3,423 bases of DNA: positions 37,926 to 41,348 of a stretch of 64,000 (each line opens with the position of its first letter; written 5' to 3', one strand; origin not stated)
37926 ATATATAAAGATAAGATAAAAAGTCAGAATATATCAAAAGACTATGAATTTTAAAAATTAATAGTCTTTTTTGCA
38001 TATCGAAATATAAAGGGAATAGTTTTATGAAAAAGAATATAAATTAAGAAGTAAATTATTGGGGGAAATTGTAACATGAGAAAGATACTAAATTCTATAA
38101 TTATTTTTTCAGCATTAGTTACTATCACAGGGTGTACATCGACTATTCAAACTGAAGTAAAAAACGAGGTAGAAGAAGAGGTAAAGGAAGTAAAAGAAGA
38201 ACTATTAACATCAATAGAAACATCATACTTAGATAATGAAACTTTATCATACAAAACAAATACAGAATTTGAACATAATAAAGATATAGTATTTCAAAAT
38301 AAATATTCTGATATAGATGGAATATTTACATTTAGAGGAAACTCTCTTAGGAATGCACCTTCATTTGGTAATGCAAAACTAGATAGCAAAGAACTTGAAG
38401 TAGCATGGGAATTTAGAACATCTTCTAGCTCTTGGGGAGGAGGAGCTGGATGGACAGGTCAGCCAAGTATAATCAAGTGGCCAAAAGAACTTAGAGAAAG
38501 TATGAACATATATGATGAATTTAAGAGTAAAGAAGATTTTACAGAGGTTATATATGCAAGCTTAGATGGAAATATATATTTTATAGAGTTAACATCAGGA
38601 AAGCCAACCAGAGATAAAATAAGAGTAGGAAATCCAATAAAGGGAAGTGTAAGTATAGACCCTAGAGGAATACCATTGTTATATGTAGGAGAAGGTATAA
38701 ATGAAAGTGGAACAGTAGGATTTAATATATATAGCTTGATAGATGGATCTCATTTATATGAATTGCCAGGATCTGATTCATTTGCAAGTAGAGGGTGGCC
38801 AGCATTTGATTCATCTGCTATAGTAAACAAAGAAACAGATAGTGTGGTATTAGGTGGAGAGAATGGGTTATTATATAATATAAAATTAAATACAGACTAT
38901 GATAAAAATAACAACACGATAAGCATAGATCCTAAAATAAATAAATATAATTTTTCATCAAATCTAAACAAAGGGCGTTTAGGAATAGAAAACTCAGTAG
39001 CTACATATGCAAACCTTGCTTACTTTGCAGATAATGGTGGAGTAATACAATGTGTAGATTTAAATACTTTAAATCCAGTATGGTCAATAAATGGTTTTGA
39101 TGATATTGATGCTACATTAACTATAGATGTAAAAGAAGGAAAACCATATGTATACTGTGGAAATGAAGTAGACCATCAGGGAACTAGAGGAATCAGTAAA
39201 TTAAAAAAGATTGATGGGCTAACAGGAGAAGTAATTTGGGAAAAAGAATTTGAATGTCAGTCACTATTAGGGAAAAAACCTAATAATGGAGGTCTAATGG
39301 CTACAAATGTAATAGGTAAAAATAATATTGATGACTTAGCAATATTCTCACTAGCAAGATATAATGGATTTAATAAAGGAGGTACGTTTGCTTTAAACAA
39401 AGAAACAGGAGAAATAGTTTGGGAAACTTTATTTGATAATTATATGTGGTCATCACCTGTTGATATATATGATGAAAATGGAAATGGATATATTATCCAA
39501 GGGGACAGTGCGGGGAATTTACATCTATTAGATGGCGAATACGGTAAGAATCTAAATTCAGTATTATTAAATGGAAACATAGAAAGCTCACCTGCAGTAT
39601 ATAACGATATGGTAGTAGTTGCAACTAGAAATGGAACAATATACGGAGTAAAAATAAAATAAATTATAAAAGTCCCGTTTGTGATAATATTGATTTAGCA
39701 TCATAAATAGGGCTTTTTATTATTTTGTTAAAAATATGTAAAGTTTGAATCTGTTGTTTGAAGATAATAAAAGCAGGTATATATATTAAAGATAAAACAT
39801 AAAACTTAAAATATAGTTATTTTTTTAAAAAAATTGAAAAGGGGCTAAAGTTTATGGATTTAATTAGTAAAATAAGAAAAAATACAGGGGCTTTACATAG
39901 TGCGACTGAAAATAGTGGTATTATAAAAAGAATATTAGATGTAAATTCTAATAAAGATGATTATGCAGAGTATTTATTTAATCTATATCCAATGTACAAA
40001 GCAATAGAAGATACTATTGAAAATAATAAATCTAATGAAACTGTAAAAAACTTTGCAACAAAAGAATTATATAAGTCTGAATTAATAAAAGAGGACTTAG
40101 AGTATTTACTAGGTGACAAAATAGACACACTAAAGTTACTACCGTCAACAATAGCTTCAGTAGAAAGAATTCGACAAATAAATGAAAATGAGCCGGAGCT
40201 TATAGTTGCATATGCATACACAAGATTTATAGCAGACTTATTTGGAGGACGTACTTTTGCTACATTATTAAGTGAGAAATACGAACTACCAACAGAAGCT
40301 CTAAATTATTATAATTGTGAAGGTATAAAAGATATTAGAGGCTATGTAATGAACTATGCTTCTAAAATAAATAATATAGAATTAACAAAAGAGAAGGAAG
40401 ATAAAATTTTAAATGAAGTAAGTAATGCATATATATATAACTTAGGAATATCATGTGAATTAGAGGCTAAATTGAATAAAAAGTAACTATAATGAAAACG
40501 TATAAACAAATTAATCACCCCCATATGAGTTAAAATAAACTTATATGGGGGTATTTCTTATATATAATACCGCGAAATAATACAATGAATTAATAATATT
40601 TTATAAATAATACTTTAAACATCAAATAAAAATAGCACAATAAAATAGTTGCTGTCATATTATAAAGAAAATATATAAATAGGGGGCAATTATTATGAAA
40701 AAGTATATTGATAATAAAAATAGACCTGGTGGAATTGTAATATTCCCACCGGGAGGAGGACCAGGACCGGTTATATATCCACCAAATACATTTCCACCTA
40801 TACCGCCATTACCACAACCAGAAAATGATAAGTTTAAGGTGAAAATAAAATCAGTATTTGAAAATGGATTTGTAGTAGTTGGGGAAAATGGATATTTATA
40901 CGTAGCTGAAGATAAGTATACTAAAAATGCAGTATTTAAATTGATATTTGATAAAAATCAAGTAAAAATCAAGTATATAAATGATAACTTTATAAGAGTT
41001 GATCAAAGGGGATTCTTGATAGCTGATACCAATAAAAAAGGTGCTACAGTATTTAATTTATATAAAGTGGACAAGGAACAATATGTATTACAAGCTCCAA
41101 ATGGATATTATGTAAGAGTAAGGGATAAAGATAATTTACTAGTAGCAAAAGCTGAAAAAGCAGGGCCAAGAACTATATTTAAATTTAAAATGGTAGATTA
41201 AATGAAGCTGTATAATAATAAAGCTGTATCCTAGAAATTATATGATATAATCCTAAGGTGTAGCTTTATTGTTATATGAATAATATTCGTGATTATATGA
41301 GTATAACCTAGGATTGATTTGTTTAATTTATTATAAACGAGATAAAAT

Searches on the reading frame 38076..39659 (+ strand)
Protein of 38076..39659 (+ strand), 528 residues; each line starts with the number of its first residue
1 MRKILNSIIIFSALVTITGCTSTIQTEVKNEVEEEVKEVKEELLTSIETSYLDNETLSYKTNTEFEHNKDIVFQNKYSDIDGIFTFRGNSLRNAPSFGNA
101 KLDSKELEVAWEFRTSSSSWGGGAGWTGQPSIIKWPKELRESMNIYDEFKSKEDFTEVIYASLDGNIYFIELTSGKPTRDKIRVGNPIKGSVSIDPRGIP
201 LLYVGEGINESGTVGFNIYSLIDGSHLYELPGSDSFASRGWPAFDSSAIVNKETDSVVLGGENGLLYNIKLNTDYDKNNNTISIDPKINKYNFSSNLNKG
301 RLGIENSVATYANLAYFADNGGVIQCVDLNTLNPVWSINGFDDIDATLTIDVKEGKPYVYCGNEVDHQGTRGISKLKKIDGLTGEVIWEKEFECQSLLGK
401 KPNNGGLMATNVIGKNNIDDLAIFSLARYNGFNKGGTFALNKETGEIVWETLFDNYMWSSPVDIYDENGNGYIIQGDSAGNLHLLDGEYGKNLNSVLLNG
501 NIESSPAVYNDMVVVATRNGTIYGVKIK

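Call 6: search_protein_families(library=pfam, proteins=[window:38076-39659:+], max_evalue=0.001)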
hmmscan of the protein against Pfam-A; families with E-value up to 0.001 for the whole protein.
window:38076-39659:+ (528 aa): 2 families
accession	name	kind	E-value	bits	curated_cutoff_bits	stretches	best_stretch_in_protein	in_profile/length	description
PF13570.13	Beta-prop_ACSF4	-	1.5e-16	61.2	133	1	304-527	51-243/329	Beta-alanine-activating enzyme, beta-propeller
PF13360.13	PQQ_2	-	1.6e-08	34.9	27.6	1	439-526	7-89/233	Outer membrane protein assembly factor BamB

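Call 18: search_protein_families(library=ncbifam, proteins=[window:38076-39659:+], max_evalue=0.001)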
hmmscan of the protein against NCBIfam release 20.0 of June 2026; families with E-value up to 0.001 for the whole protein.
window:38076-39659:+ (528 aa): 4 families
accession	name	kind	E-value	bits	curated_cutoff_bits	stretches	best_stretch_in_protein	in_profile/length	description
TIGR03300.1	assembly_YfgL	equivalog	1.7e-10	40.1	285.2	1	434-525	288-376/377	outer membrane protein assembly factor BamB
NF008351.0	PRK11138.1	equivalog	5.4e-10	38.3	423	1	470-527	335-393/394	outer membrane protein assembly factor BamB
TIGR04528.1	acido_non_PQQ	subfamily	5.7e-06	25.4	650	0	353-475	383-482/493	acido-empty-quinoprotein group A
TIGR03075.1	PQQ_enz_alc_DH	subfamily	0.00055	18.7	480.05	0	430-510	439-515/530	PQQ-dependent dehydrogenase, methanol/ethanol family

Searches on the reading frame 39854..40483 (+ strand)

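Call 18: search_protein_families(library=ncbifam, proteins=[window:39854-40483:+], max_evalue=0.001)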
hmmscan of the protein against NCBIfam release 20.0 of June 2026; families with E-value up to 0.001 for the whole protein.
window:39854-40483:+ (210 aa): 0 families

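Call 49: search_protein_families(library=pfam, proteins=[window:39854-40483:+], max_evalue=0.01)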
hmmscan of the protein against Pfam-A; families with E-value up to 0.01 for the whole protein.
window:39854-40483:+ (210 aa): 2 families
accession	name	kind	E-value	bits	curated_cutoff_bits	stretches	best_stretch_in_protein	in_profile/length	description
PF01126.25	Heme_oxygenase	-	2.3e-42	145.6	23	1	2-197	2-199/204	Heme oxygenase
PF14069.11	SpoVIF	-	0.0064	16.6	27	0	153-192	25-63/72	Stage VI sporulation protein F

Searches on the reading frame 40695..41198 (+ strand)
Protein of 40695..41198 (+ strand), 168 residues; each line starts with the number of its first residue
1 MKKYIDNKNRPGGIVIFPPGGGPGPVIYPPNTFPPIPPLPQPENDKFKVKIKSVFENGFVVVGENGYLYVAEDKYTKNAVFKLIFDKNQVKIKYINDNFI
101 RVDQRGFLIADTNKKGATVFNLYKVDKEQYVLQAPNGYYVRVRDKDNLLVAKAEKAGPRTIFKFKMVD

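Call 18: search_protein_families(library=ncbifam, proteins=[window:40695-41198:+], max_evalue=0.001)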
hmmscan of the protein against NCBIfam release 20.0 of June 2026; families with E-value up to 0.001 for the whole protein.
window:40695-41198:+ (168 aa): 0 families

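Call 49: search_protein_families(library=pfam, proteins=[window:40695-41198:+], max_evalue=0.01)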
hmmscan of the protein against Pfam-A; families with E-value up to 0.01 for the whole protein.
window:40695-41198:+ (168 aa): 3 families
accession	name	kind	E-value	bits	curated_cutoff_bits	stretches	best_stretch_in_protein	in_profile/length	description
PF06268.19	Fascin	-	7.1e-10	39.4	23.1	1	70-163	16-107/108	Fascin domain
PF25490.1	DUF7910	-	3.3e-06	27.6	35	0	54-115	58-125/140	Domain of unknown function (DUF7910)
PF06229.18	FRG1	-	0.0014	18.9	27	0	118-163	28-72/189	FRG1-like domain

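Call 60: search_protein_families(library=phrogs, proteins=[window:40695-41198:+], max_evalue=0.01)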
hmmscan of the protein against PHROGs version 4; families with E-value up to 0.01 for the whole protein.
window:40695-41198:+ (168 aa): 0 families
